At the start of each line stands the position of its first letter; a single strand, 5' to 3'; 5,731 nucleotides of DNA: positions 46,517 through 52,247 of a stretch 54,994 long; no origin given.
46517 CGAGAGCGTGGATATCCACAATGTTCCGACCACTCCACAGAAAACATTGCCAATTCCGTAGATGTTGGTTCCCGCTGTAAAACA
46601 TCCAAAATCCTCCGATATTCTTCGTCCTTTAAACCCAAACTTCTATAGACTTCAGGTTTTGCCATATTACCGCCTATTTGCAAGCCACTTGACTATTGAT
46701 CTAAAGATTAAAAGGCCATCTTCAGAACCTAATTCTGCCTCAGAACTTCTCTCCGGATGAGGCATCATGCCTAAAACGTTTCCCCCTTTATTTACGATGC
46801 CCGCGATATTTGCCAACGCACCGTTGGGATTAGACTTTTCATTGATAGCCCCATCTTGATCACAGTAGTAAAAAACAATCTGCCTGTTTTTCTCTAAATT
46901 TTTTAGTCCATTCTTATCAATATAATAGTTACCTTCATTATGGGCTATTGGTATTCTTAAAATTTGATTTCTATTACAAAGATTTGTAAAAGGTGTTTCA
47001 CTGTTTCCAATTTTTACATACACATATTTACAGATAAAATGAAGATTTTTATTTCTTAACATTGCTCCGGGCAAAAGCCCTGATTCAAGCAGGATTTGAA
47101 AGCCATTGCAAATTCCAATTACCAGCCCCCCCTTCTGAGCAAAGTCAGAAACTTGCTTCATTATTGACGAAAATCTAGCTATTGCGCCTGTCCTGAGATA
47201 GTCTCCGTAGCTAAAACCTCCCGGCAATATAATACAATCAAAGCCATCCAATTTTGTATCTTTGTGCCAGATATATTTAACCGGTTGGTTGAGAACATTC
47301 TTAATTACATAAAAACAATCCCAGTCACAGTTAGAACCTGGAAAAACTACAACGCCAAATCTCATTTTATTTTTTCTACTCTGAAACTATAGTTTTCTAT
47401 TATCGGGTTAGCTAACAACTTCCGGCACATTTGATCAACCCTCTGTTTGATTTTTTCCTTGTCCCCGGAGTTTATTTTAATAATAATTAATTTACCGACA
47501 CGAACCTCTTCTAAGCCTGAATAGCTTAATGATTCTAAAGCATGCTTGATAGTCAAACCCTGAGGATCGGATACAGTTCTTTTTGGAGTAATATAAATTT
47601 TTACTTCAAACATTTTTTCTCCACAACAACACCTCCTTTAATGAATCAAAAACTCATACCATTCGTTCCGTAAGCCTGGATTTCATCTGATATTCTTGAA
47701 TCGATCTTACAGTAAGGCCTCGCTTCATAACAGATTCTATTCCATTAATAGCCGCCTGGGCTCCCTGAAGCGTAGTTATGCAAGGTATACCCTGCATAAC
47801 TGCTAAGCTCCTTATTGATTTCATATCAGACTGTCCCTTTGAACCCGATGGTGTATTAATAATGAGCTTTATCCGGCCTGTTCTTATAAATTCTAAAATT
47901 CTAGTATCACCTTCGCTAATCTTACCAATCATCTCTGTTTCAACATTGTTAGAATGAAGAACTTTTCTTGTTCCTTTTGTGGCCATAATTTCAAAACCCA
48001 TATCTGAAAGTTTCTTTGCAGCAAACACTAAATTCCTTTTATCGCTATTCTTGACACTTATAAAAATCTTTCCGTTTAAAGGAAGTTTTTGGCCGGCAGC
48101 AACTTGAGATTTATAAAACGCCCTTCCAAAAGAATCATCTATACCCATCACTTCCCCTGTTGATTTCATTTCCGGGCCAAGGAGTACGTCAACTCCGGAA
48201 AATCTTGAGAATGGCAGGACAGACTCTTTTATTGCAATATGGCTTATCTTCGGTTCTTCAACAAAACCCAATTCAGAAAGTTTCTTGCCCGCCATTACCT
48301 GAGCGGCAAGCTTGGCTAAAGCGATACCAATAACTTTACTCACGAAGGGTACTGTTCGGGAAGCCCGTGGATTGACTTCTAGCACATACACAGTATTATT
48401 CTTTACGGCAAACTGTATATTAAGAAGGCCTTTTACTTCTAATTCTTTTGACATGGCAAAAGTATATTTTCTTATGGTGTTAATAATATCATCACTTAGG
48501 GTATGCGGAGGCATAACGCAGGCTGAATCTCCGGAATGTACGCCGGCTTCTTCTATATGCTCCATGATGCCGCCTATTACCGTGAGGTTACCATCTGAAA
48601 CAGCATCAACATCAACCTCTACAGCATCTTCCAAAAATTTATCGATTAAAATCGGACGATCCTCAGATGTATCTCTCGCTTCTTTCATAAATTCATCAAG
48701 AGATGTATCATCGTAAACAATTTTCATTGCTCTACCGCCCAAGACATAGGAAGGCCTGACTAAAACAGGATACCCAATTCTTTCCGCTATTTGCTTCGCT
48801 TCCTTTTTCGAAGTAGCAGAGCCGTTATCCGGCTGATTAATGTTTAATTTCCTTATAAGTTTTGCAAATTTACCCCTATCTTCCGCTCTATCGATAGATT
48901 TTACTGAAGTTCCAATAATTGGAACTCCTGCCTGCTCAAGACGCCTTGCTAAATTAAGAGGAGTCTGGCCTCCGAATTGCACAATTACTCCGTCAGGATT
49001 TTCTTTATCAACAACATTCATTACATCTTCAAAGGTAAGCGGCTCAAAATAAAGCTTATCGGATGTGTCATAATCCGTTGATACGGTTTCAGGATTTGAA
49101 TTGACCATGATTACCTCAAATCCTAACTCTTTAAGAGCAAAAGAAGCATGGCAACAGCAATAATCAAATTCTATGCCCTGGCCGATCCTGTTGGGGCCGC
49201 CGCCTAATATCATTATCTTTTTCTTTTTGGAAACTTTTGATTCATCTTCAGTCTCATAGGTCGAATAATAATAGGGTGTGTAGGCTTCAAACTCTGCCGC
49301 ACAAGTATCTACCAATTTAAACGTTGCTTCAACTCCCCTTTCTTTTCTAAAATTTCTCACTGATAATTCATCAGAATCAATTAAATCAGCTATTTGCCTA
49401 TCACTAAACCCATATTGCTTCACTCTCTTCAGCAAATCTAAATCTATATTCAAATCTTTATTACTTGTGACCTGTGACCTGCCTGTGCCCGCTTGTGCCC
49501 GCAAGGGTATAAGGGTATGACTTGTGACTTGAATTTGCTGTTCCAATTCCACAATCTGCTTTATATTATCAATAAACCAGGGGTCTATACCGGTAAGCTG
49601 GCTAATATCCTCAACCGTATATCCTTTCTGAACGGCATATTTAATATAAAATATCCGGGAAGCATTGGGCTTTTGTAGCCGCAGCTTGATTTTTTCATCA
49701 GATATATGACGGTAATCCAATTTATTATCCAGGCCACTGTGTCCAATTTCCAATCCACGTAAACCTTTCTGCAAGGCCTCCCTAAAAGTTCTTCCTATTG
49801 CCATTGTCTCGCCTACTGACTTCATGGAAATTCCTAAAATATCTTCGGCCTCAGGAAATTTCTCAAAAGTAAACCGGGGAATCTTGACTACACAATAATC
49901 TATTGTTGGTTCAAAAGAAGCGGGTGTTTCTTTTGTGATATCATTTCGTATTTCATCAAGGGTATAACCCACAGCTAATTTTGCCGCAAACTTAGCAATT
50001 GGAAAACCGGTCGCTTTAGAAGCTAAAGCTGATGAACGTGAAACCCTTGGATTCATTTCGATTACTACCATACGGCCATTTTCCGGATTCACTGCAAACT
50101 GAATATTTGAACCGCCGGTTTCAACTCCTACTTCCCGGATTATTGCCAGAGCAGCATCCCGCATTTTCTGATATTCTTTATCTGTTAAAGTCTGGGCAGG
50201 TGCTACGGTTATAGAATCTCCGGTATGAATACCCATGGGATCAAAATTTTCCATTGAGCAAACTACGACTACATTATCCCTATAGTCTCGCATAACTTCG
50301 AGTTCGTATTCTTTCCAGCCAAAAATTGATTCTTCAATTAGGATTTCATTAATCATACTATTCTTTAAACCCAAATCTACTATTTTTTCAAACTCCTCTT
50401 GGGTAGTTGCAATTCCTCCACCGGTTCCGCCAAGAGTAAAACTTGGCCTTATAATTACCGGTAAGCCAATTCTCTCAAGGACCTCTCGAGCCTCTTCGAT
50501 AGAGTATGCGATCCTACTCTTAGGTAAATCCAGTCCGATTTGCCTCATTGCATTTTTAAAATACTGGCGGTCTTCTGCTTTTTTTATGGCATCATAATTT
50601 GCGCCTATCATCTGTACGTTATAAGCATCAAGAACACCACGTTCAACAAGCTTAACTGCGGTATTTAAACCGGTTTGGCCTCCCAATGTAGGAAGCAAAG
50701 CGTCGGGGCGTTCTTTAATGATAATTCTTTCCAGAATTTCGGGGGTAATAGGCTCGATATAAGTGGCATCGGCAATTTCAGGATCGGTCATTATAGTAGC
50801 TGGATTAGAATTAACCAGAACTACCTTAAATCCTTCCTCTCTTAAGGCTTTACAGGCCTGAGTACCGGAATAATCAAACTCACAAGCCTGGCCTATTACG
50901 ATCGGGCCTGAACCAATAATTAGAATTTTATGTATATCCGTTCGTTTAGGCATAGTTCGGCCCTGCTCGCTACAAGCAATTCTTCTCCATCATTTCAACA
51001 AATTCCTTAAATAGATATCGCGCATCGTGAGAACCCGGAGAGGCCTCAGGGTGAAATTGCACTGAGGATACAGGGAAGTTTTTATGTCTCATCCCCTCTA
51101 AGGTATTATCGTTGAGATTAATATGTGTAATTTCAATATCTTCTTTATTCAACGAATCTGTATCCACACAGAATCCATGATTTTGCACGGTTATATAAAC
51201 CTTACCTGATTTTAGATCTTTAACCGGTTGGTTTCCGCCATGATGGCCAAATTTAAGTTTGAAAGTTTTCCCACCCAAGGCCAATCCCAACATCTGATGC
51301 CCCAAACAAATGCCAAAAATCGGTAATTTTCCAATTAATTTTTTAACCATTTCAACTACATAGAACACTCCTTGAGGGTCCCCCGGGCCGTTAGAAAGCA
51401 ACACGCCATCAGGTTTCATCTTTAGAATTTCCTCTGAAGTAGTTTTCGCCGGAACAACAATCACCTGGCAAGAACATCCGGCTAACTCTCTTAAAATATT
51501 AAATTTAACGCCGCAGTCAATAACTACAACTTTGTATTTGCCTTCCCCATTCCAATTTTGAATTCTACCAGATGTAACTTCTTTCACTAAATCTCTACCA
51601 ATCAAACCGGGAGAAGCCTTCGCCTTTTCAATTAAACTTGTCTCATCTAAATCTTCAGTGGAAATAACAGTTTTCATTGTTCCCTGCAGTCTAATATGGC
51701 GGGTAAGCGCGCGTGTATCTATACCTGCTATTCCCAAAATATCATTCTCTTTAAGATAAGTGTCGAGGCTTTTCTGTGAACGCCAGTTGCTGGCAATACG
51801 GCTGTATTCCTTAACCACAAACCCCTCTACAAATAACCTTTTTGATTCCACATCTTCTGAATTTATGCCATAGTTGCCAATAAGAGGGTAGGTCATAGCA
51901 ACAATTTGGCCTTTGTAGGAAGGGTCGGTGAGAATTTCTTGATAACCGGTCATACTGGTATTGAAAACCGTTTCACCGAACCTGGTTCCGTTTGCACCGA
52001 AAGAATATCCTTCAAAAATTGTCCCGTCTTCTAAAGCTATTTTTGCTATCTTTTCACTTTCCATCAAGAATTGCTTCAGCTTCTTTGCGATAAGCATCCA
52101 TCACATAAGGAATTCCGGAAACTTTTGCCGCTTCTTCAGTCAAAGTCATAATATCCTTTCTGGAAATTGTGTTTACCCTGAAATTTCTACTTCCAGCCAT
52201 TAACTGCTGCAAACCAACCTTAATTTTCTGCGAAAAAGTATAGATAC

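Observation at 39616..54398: Ten-gene operon joining the glutamine amidotransferases of four pathways behind a GAF-ANTAR regulator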

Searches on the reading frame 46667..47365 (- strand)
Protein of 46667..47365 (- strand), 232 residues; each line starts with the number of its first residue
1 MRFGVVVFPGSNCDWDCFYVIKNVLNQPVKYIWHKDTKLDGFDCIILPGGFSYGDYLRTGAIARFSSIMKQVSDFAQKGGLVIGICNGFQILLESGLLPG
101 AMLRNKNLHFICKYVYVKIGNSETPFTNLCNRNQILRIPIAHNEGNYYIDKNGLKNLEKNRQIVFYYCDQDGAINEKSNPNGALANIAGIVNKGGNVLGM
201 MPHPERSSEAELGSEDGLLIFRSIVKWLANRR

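Call 3: search_protein_families(library=pfam, proteins=[window:46667-47365:-])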
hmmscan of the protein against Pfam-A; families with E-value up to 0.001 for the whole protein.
window:46667-47365:- (232 aa): 4 families
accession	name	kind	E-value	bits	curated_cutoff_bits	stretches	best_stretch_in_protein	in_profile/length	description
PF13507.12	GATase_5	-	1e-43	149.8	27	1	4-227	5-259/260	CobB/CobQ-like glutamine amidotransferase domain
PF07685.20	GATase_3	-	4.6e-09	36.6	27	1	22-94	20-90/196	CobB/CobQ-like glutamine amidotransferase domain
PF01965.30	DJ-1_PfpI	-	4.9e-09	36.7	26.6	1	35-100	55-115/165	DJ-1/PfpI family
PF09825.15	BPL_N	-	0.00081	18.8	24.2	0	44-88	52-91/283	Biotin-protein ligase, N terminal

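Call 4: search_protein_families(library=ncbifam, proteins=[window:46667-47365:-])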
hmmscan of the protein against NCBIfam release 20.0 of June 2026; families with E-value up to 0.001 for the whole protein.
window:46667-47365:- (232 aa): 11 families
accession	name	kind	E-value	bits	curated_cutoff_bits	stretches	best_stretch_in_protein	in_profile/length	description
NF002957.0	PRK03619.1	equivalog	2.3e-98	328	212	1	1-227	1-219/222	phosphoribosylformylglycinamidine synthase subunit PurQ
TIGR01737.1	FGAM_synth_I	equivalog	7.4e-94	313.4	177.8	1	1-227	1-227/228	phosphoribosylformylglycinamidine synthase I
NF002252.0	PRK01175.1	equivalog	1.3e-52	178.5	298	1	2-228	5-257/261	phosphoribosylformylglycinamidine synthase subunit PurQ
TIGR01857.1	FGAM-synthase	equivalog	3e-32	111.2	1057.05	1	6-210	983-1218/1239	phosphoribosylformylglycinamidine synthase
NF003672.0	PRK05297.1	equivalog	2.1e-25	88.5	783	1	34-208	1074-1260/1290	phosphoribosylformylglycinamidine synthase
TIGR01735.1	FGAM_synt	equivalog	5.9e-24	83.6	1123.05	1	36-208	1092-1278/1307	phosphoribosylformylglycinamidine synthase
TIGR00313.1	cobQ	equivalog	1.6e-06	27.2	309.9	1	29-93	273-333/477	cobyric acid synthase CobQ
NF001989.1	PRK00784.1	equivalog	2.4e-06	26.5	273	1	33-93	278-335/480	cobyric acid synthase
TIGR01382.1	PfpI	subfamily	6.5e-06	25.8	139.05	1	38-101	59-116/169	DJ-1/PfpI/YhbO family deglycase/protease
TIGR01855.1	IMP_synth_hisH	equivalog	9.2e-06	25.6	105.4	1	31-162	26-138/198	imidazole glycerol phosphate synthase subunit HisH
TIGR01383.1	not_thiJ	equivalog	0.00092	19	131.25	0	36-97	58-114/180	DJ-1 family glyoxalase III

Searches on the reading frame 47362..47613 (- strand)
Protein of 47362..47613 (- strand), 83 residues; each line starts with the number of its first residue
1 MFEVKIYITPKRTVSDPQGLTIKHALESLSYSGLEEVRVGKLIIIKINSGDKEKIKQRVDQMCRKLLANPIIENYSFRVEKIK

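Call 3: search_protein_families(library=pfam, proteins=[window:47362-47613:-])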
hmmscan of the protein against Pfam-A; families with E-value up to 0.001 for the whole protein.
window:47362-47613:- (83 aa): 1 family
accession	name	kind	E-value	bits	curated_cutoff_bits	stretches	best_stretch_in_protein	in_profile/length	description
PF02700.19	PurS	-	1e-29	102.9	22.2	1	4-79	2-77/77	Phosphoribosylformylglycinamidine (FGAM) synthase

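Call 4: search_protein_families(library=ncbifam, proteins=[window:47362-47613:-])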
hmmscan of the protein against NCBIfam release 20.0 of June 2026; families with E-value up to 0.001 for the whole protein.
window:47362-47613:- (83 aa): 4 families
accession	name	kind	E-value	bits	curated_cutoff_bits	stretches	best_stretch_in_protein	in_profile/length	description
NF004630.0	PRK05974.1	equivalog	5e-30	103.4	75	1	1-82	1-82/83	phosphoribosylformylglycinamidine synthase subunit PurS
TIGR00302.1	TIGR00302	equivalog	5.1e-27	93.9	39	1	2-81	1-80/80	phosphoribosylformylglycinamidine synthase subunit PurS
NF004450.0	PRK05783.1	equivalog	2.3e-12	47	96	1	2-81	3-83/84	hypothetical protein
NF005019.0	PRK06423.1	equivalog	9e-12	45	122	1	4-77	3-70/74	phosphoribosylformylglycinamidine synthase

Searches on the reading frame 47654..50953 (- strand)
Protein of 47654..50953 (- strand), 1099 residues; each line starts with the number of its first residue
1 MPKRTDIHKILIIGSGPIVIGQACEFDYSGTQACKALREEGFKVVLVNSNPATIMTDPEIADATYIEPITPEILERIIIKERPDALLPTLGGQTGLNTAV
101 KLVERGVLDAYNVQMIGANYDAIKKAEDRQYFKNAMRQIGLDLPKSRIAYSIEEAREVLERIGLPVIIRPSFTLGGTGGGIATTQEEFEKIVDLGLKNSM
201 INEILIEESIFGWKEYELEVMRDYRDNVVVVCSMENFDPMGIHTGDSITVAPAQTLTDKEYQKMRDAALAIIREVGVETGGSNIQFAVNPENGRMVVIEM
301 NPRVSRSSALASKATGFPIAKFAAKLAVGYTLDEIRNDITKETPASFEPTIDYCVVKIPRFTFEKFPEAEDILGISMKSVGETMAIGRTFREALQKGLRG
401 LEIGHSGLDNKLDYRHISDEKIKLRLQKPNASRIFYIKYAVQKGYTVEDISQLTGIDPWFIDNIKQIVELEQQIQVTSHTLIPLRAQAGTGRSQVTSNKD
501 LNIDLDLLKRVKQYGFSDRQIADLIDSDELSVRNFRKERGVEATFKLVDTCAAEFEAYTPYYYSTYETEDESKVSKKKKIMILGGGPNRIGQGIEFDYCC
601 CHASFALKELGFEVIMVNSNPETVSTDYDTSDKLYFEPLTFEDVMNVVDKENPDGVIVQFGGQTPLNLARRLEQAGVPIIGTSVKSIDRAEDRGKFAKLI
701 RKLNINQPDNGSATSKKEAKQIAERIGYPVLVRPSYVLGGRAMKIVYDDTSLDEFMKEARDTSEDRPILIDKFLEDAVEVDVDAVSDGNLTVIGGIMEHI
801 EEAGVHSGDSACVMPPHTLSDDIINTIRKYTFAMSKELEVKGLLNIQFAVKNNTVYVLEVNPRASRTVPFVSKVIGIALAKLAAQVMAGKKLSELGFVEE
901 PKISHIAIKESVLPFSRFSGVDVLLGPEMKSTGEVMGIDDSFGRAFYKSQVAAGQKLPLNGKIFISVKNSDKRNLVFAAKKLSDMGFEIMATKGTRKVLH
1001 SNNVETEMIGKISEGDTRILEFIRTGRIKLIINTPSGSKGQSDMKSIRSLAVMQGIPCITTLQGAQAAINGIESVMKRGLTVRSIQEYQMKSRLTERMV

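Call 3: search_protein_families(library=pfam, proteins=[window:47654-50953:-])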
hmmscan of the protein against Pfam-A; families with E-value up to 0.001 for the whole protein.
window:47654-50953:- (1099 aa): 13 families
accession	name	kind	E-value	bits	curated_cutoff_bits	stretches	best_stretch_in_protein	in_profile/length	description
PF02786.22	CPSase_L_D2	-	8.2e-113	375.5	19.8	2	128-334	1-210/211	Carbamoyl-phosphate synthase L chain, ATP binding domain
PF25596.1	CPSase_L_D1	-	7e-101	332.8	27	2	577-688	2-117/118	Carbamoyl phosphate synthase preATP-grasp domain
PF02787.25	CPSase_L_D3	-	7.6e-25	87.1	26.6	2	425-478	2-55/80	Carbamoyl-phosphate synthetase large chain, oligomerisation domain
PF02142.27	MGS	-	3.8e-21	75.4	24.1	1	975-1060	2-94/94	MGS-like domain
PF07478.18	Dala_Dala_lig_C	-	4.1e-18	66.1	24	2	714-862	23-174/204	D-ala D-ala ligase C-terminus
PF02222.28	ATP-grasp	-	1.8e-17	64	27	2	699-864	2-163/179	ATP-grasp domain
PF02655.19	ATP-grasp_3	-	2.3e-10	41.2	23.2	1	691-864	2-157/160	ATP-grasp domain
PF01071.24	GARS_A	-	8.1e-10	39.3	27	1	698-863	8-188/194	Phosphoribosylglycinamide synthetase, ATP-grasp (A) domain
PF08443.16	RimK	-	1.7e-09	38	21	0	136-208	11-84/188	RimK-like ATP-grasp domain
PF15632.11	ATPgrasp_Ter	-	2.2e-09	37.6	29.1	1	829-890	51-111/131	ATP-grasp in the biosynthetic pathway with Ter operon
PF13535.11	ATP-grasp_4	-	4e-08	33.5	27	1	163-303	2-151/160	ATP-grasp domain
PF08442.15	ATP-grasp_2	-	4.1e-06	27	29.5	0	133-233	8-125/202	ATP-grasp domain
PF13549.11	ATP-grasp_5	-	5.7e-05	23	27.6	0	697-732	16-51/221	ATP-grasp domain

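Call 4: search_protein_families(library=ncbifam, proteins=[window:47654-50953:-])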
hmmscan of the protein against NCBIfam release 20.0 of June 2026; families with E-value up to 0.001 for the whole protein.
window:47654-50953:- (1099 aa): 47 families (the best 25 are shown)
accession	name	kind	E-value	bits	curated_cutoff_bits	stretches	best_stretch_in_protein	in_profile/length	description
NF003671.0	PRK05294.1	equivalog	0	1721.6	599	1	1-1088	1-1057/1058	carbamoyl-phosphate synthase large subunit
TIGR01369.1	CPSaseII_lrg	equivalog_domain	0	1562.3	1027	1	2-1069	1-1049/1052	carbamoyl-phosphate synthase (glutamine-hydrolyzing) large subunit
NF006406.0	PRK08654.1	equivalog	2.5e-35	121.9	739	2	639-893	61-321/499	acetyl-CoA carboxylase biotin carboxylase subunit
TIGR01235.1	pyruv_carbox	equivalog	4.2e-34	117.2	1114.45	2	639-904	61-335/1143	pyruvate carboxylase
NF006367.0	PRK08591.1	subfamily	4.6e-34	117.9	597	2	642-893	64-322/451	acetyl-CoA carboxylase biotin carboxylase subunit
NF053643.1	Ddl_archaea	equivalog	7.8e-34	117.2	500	2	38-340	19-309/367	putative pseudomurein biosynthesis ATP-grasp protein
TIGR00514.1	accC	equivalog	2.8e-31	108.8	626.5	2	108-340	95-329/449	acetyl-CoA carboxylase biotin carboxylase subunit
NF009554.0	PRK12999.1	equivalog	3.4e-31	108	965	2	666-903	93-338/1147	pyruvate carboxylase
NF004085.0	PRK05586.1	equivalog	8.1e-30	104.1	723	2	671-893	94-322/448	acetyl-CoA carboxylase biotin carboxylase subunit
NF006286.0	PRK08462.1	equivalog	1.7e-29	102.9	740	2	675-894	100-325/445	acetyl-CoA carboxylase biotin carboxylase subunit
NF005525.0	PRK07178.1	equivalog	4.4e-29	101.4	768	2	109-341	95-328/471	acetyl-CoA carboxylase biotin carboxylase subunit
NF009402.0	PRK12767.1-1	equivalog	4.2e-27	94.8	218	2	619-870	35-282/329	carbamoyl phosphate synthase-like protein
TIGR01205.1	D_ala_D_alaTIGR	subfamily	1.3e-25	90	245.65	2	29-302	19-285/318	D-alanine--D-alanine ligase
NF009471.0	PRK12833.1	equivalog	4.4e-25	88.2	686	2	667-893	93-325/467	acetyl-CoA carboxylase biotin carboxylase subunit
NF006287.0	PRK08463.1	equivalog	1e-23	83.9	775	2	108-341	95-330/479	acetyl-CoA carboxylase subunit A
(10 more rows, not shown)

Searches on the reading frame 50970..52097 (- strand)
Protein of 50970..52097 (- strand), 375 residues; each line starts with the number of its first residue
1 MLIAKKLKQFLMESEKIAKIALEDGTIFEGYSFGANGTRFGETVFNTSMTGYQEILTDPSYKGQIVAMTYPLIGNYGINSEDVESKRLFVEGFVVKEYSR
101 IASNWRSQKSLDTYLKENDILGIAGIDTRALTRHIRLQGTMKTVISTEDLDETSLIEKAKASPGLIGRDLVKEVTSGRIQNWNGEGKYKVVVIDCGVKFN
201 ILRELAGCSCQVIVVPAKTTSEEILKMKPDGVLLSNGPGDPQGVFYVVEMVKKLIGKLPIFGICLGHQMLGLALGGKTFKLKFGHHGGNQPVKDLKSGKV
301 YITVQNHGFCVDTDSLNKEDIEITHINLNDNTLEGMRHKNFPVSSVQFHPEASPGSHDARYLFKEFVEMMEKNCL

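Call 3: search_protein_families(library=pfam, proteins=[window:50970-52097:-])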
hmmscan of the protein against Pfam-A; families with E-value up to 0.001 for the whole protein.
window:50970-52097:- (375 aa): 3 families
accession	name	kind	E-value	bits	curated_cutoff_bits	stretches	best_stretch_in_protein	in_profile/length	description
PF00988.28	CPSase_sm_chain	-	2.9e-57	192.3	27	1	21-145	2-126/126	Carbamoyl-phosphate synthase small chain, CPSase domain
PF00117.34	GATase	-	1e-56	192.1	22.8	1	191-369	1-190/190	Glutamine amidotransferase class-I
PF07722.19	Peptidase_C26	-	1.2e-07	32.2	20.5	1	256-279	104-127/219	Peptidase C26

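Call 4: search_protein_families(library=ncbifam, proteins=[window:50970-52097:-])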
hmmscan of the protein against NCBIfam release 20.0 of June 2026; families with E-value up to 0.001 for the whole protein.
window:50970-52097:- (375 aa): 22 families
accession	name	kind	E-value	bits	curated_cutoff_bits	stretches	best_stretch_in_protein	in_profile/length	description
TIGR01368.1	CPSaseIIsmall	equivalog_domain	6e-158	525.5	307.35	1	19-372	2-361/361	glutamine-hydrolyzing carbamoyl-phosphate synthase small subunit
NF009475.0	PRK12838.1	equivalog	7.2e-141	469.3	221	1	20-373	5-356/359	carbamoyl phosphate synthase small subunit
NF011201.0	PRK14607.1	equivalog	1.1e-30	106.9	670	1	190-371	2-190/534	bifunctional anthranilate synthase component II/anthranilate phosphoribosyltransferase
TIGR00566.1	trpG_papA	subfamily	1.3e-22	80.5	121.05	1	198-366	12-189/192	glutamine amidotransferase of anthranilate synthase or aminodeoxychorismate synthase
NF005799.0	PRK07649.1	equivalog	2.2e-22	79.6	327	1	199-373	13-191/195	aminodeoxychorismate/anthranilate synthase component II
NF010081.0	PRK13566.1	equivalog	5.5e-20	71.2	645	1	150-352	491-700/729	anthranilate synthase component I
NF005271.0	PRK06774.1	equivalog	3.6e-19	68.9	340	1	199-366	13-188/191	aminodeoxychorismate synthase component II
NF005849.0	PRK07765.1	equivalog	1.4e-18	67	308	1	208-353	25-176/219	aminodeoxychorismate/anthranilate synthase component II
TIGR01815.1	TrpE-clade3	equivalog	7.3e-18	63.9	739.15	1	211-352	542-688/717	anthranilate synthase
NF005946.0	PRK08007.1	equivalog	1.5e-17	63.7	332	1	218-367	33-185/187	aminodeoxychorismate synthase component 2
NF001975.0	PRK00758.1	equivalog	5.8e-17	61.9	198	1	189-372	3-184/185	GMP synthase subunit A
NF005367.0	PRK06895.1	equivalog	1.1e-16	61.3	265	1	228-355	43-175/190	anthranilate synthase component II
TIGR01823.1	PabB-fungal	equivalog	3.5e-16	58.6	442.55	1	190-372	8-206/742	aminodeoxychorismate synthase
TIGR00888.1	guaA_Nterm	equivalog_domain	1.6e-15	57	172.15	1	190-368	1-182/188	glutamine-hydrolyzing GMP synthase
NF006462.0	PRK08857.1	equivalog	4e-15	55.9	345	1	209-353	23-177/193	aminodeoxychorismate/anthranilate synthase component II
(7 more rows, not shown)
